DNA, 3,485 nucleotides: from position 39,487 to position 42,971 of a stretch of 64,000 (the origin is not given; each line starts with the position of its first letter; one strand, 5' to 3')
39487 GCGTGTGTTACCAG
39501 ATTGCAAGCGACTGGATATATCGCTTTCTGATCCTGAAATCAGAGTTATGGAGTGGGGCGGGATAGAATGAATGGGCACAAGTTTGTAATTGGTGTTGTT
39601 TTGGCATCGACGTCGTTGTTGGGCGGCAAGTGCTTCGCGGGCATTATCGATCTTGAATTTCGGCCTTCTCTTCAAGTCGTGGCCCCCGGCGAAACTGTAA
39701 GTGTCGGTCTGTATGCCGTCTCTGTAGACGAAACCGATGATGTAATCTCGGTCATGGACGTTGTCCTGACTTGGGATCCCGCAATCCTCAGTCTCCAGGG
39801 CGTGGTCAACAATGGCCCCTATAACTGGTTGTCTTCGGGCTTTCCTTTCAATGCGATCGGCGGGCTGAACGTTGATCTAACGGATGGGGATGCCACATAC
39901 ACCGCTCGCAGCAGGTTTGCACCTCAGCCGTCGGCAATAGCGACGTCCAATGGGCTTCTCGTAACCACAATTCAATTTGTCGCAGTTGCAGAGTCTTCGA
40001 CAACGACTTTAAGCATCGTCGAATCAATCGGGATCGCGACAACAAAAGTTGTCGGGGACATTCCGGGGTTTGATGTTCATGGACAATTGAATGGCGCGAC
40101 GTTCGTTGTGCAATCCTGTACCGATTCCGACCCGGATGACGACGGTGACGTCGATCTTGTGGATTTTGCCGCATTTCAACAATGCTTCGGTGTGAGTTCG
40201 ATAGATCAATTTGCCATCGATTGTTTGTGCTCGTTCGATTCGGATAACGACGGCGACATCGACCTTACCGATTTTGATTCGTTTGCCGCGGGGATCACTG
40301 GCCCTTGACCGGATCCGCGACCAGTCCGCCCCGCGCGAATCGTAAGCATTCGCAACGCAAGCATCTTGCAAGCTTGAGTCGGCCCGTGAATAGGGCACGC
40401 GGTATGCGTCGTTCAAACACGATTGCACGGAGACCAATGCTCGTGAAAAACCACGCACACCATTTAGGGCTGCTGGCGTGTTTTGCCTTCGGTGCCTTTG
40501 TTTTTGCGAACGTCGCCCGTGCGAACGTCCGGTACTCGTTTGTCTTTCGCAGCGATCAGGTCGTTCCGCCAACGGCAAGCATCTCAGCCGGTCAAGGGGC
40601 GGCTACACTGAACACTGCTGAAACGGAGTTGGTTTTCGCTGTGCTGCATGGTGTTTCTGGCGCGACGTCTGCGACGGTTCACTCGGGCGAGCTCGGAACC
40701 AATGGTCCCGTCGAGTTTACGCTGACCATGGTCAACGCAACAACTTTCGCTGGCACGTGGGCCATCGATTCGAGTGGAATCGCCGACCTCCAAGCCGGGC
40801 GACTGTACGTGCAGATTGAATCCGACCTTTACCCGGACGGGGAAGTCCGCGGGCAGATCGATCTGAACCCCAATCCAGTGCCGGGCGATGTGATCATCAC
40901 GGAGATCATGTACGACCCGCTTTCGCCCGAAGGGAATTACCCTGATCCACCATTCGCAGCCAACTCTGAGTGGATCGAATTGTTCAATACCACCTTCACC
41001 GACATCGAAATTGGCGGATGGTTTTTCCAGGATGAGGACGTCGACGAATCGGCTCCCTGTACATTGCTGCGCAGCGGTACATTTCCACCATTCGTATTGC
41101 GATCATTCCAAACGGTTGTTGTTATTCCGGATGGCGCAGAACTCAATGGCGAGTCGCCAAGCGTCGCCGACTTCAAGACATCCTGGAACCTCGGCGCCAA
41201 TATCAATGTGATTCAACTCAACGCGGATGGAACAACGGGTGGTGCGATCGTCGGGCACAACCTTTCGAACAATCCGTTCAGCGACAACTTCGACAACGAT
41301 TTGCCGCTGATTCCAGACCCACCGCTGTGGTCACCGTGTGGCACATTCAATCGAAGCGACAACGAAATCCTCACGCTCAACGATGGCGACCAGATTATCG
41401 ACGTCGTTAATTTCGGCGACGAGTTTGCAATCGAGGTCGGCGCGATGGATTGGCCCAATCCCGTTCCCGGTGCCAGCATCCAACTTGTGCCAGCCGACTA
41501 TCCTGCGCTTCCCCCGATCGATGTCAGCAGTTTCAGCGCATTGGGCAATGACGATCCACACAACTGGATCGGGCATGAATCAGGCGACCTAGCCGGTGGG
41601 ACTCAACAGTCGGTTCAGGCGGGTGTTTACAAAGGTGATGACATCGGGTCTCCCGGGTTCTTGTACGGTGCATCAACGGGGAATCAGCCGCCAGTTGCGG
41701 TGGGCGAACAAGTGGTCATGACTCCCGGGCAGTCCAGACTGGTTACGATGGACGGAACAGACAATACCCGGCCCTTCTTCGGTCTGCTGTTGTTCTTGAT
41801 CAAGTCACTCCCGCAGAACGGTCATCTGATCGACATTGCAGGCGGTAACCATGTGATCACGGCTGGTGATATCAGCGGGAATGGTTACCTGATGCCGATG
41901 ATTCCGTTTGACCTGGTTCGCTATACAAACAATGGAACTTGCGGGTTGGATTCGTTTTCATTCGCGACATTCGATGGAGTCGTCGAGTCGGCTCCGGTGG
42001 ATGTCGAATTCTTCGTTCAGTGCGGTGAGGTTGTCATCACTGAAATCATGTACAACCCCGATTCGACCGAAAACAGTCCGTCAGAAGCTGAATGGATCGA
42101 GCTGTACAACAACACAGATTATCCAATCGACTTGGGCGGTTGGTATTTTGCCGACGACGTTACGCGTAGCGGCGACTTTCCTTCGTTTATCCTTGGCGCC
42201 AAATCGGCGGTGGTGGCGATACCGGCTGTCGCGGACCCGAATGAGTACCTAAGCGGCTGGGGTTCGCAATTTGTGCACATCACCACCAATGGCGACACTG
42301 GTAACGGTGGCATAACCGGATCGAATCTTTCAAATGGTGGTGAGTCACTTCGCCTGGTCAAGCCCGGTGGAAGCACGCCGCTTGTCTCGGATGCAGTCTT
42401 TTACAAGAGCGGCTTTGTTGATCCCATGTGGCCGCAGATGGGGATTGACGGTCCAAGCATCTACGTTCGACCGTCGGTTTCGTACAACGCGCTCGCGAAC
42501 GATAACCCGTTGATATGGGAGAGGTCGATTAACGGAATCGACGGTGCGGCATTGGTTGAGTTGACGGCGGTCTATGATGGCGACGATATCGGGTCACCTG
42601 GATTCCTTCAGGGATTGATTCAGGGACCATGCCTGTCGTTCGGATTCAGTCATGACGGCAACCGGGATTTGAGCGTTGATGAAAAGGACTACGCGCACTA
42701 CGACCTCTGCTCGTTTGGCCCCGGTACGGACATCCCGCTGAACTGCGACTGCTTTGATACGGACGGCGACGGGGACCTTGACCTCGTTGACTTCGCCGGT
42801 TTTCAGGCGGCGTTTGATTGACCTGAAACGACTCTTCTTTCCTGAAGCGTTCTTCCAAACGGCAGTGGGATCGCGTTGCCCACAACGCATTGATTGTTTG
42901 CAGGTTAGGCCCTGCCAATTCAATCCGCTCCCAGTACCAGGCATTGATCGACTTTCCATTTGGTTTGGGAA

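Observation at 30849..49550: Same-strand island of six secreted proteins combining cohesin-like and dockerin-like modules: candidate non-cellulosomal surface-assembly system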

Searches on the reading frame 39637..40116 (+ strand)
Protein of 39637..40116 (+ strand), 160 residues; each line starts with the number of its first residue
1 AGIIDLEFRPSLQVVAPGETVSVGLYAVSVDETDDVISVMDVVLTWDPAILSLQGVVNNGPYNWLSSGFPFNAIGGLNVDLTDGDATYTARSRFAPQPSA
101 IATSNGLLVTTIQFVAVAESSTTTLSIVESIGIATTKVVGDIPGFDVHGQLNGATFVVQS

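Call 16: search_solved_structures(query=A2, max_evalue=10, show_alignments=3)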
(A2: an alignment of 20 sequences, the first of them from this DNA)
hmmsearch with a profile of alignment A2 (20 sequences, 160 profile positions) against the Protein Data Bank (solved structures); distinct sequences matched with E-value up to 10: 3.
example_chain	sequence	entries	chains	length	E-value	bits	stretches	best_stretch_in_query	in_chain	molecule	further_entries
7cz9_A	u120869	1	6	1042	0.23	14.1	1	99-157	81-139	Efflux pump membrane transporter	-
8zxs_A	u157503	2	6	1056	0.23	14.1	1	99-157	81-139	Efflux pump membrane transporter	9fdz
9vkn_A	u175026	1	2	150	1.2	11.8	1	4-54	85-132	Pyruvate dehydrogenase complex repressor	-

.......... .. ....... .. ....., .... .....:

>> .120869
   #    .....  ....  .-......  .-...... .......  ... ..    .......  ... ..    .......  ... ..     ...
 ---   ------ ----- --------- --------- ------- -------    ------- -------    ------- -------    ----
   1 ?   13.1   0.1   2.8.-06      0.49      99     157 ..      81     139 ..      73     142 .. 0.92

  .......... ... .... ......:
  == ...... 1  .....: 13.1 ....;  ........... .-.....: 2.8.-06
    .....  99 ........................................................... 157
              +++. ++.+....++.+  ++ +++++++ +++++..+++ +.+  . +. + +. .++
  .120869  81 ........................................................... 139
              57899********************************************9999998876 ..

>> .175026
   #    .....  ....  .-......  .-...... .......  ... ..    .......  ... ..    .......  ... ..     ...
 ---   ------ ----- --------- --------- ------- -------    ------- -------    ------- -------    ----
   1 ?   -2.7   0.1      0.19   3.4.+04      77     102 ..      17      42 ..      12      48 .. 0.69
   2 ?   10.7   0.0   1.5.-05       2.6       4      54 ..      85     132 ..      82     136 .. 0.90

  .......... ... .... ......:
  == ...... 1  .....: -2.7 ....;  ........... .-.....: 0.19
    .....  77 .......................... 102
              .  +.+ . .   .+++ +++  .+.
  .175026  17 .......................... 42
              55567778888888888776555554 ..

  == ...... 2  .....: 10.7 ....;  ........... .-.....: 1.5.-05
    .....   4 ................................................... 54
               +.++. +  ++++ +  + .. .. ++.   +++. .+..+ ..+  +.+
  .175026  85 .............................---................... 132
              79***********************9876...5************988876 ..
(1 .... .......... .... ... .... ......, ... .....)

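Call 34: search_protein_representatives(alignment_id=A2)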
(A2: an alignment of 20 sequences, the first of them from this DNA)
Query: 20 sequences, 160 profile positions. Proteins with E-value up to 0.001 (for the whole library): 980; up to 1e-10: 803; up to 1e-30: 263. The best 150 are listed.
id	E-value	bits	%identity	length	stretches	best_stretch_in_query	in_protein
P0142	9.7e-90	314.4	-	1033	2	2-156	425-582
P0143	1.4e-88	310.7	-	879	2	2-157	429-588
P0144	2.6e-84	296.8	-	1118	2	3-159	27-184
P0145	1.2e-77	275.2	-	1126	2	2-155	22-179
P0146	3.5e-77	273.6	-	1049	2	3-154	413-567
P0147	1.4e-69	248.9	-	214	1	2-159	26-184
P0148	2.6e-62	225.3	-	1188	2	2-159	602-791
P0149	3.4e-62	224.9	-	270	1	3-159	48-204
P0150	2.0e-59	215.9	-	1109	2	2-155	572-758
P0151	3.1e-59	215.3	-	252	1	2-159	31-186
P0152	1.3e-58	213.2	-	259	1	3-159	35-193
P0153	1.3e-54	200.3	-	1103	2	2-145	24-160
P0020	1.9e-54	199.7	-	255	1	2-159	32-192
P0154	2.2e-54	199.5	-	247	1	2-159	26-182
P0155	2.2e-54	199.5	-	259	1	2-158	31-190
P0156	1.0e-52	194.1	-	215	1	3-159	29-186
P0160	2.4e-50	186.4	-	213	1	3-159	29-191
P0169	1.6e-48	180.5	-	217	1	2-159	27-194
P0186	1.7e-44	167.4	-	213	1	2-159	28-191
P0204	1.6e-42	161.0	-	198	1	2-159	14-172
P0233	2.2e-40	154.0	-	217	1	2-159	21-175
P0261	3.4e-38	146.9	-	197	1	2-159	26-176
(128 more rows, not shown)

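Call 58: list_cluster_members(proteins=[P0147, P0149, P0151, P0156, P0160, P0169, P0186, P0204, P0233, P0261])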
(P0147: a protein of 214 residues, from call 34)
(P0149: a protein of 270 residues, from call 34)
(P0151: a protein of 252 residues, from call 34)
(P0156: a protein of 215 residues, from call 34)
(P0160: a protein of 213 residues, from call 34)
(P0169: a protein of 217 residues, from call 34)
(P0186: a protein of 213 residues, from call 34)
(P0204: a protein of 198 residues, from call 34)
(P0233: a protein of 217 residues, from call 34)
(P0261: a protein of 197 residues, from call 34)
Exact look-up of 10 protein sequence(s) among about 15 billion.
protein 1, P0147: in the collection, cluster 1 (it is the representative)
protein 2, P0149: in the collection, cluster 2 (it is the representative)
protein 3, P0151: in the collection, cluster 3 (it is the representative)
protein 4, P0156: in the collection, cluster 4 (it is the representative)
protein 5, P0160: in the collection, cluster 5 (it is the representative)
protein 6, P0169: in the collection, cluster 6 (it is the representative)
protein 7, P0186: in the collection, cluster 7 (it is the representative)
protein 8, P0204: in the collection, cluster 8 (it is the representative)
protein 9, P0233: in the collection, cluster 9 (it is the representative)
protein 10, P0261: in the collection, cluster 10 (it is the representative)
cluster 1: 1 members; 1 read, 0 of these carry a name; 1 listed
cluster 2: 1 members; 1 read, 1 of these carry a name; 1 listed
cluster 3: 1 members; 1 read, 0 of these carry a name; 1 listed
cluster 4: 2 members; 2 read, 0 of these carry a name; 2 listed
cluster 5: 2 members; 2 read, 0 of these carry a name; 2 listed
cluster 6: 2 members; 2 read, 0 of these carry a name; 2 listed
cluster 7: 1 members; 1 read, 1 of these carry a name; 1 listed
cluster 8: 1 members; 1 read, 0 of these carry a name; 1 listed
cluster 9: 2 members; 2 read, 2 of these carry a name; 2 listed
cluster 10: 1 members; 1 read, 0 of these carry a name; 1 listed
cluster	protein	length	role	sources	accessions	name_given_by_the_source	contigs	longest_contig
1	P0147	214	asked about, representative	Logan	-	-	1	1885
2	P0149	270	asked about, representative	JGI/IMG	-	hypothetical protein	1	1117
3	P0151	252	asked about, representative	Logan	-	-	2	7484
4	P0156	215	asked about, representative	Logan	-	-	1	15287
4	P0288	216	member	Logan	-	-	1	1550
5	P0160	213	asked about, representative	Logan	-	-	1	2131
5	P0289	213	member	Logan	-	-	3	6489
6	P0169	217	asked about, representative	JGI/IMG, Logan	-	-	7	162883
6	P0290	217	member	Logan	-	-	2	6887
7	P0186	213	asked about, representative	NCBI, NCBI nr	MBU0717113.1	MAG: PEP-CTERM sorting domain-containing protein [Planctomycetes bacterium] | PEP-CTERM sorting domain-containing protein [Planctomycetota bacterium]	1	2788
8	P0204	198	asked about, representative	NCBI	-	-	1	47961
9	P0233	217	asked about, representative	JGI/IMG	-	hypothetical protein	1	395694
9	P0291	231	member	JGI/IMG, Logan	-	hypothetical protein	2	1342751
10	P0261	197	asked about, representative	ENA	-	-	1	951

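Call 61: find_related_loci(query=A5, collection=genome_contigs, flank=10000)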
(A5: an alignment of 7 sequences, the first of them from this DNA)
Query A5 (160 aa) in genome_contigs; peptide patterns used: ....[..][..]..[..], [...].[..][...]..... (x = any residue, [..] = any of these).
23 stretches matched a pattern; 4 encode a relative of the query (tblastn E <= 1e-3); 4 distinct loci.
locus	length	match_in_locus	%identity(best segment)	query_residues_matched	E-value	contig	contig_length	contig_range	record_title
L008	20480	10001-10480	93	1-160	5e-97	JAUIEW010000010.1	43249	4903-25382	MAG: Phycisphaerae bacterium isolate 8_bin.52 NODE_1011_length_43249_cov_0.918881, whole genome shotgun sequence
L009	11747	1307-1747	48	4-149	5e-35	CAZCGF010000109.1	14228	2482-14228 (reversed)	MAG TPA_asm: uncultured Planctomycetaceae bacterium isolate SRP287453_co1_103 genome assembly, contig: NODE_7919_length_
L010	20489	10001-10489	43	2-158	9e-29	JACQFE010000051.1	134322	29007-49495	MAG: Planctomycetota bacterium isolate NC_groundwater_1039_Pr1_S-0.65um_57_94 Montesol18_Sp65_coassembly_scaffold_768841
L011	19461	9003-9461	39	1-154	3e-24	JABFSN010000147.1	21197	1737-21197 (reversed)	MAG: Phycisphaerales bacterium isolate WB-IL-13 seq_1140, whole genome shotgun sequence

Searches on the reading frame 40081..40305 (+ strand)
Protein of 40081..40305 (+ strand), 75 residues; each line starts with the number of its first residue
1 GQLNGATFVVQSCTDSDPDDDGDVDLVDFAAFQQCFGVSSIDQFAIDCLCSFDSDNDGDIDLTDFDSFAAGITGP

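Call 55: search_protein_families(library=pfam, proteins=[window:40081-40305:+], max_evalue=10)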
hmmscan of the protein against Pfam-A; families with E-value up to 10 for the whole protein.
seq(75 aa): 6 families
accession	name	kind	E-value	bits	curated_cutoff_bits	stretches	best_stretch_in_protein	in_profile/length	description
PF13405.12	EF-hand_6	-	0.0015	18.5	25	1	49-67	6-24/30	EF-hand domain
PF13499.12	EF-hand_7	-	0.0036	18.1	30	1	17-65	12-62/67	EF-hand domain pair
PF00036.39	EF-hand_1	-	0.023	14.7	25.4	1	51-68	8-25/29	EF hand domain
PF00404.24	Dockerin_1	-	0.029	15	22.9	1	17-65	3-49/57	Dockerin type I domain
PF21829.1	DUF6889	-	3.2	8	23.9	1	21-30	8-17/40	Family of unknown function (DUF6889)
PF13833.12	EF-hand_8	-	3.3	8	28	1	52-65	34-47/54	EF-hand domain pair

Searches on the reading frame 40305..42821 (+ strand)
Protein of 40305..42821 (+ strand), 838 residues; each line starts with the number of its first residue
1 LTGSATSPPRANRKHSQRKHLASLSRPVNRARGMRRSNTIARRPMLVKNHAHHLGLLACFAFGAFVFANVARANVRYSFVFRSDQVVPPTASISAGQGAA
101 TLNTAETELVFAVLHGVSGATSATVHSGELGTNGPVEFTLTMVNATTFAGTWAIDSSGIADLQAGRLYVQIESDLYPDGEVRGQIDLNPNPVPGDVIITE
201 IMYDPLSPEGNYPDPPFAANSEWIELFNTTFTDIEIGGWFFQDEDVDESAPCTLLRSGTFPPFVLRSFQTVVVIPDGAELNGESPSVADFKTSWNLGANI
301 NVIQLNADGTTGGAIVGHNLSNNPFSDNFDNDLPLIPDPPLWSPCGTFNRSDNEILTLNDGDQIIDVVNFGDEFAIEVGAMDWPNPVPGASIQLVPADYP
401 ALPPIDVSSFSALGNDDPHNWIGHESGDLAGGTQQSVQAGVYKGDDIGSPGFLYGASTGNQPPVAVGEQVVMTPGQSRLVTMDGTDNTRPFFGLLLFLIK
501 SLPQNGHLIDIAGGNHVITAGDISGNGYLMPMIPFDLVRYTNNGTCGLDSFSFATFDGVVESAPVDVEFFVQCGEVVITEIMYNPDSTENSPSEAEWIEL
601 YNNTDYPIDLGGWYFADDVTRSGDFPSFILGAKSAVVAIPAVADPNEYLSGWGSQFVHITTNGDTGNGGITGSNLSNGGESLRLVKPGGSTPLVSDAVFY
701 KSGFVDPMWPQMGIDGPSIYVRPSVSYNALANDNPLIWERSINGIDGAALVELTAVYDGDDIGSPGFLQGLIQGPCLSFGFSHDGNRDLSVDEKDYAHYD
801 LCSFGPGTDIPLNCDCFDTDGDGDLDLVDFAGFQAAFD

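Call 4: search_protein_families(library=pfam, proteins=[window:40305-42821:+], max_evalue=0.1)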
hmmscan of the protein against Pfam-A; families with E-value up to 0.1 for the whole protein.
window:40305-42821:+ (838 aa): 2 families
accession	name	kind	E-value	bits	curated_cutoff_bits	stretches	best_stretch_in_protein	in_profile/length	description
PF00932.25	LTD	-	9.9e-29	100.3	34.3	2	574-691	6-101/109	Lamin Tail Domain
PF07452.17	CHRD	-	6.1e-17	63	24.1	1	79-185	3-117/117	CHRD domain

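Call 5: search_protein_families(library=ncbifam, proteins=[window:40305-42821:+], max_evalue=0.1)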
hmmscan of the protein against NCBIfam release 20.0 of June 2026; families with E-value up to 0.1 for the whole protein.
window:40305-42821:+ (838 aa): 0 families

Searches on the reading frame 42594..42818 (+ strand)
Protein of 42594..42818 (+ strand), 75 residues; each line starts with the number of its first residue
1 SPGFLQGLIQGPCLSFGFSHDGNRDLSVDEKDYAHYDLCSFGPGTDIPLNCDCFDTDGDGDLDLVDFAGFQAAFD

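Call 55: search_protein_families(library=pfam, proteins=[window:42594-42818:+], max_evalue=10)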
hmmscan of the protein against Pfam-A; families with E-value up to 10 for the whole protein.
seq(75 aa): 4 families
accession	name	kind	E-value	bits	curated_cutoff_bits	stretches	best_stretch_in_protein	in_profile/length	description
PF00036.39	EF-hand_1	-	0.1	12.6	25.4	1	53-68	8-23/29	EF hand domain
PF13405.12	EF-hand_6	-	0.12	12.7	25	1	53-68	8-23/30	EF-hand domain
PF13499.12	EF-hand_7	-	0.34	11.8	30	1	47-69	42-64/67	EF-hand domain pair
PF13833.12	EF-hand_8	-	0.72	10.1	28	1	53-69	33-49/54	EF-hand domain pair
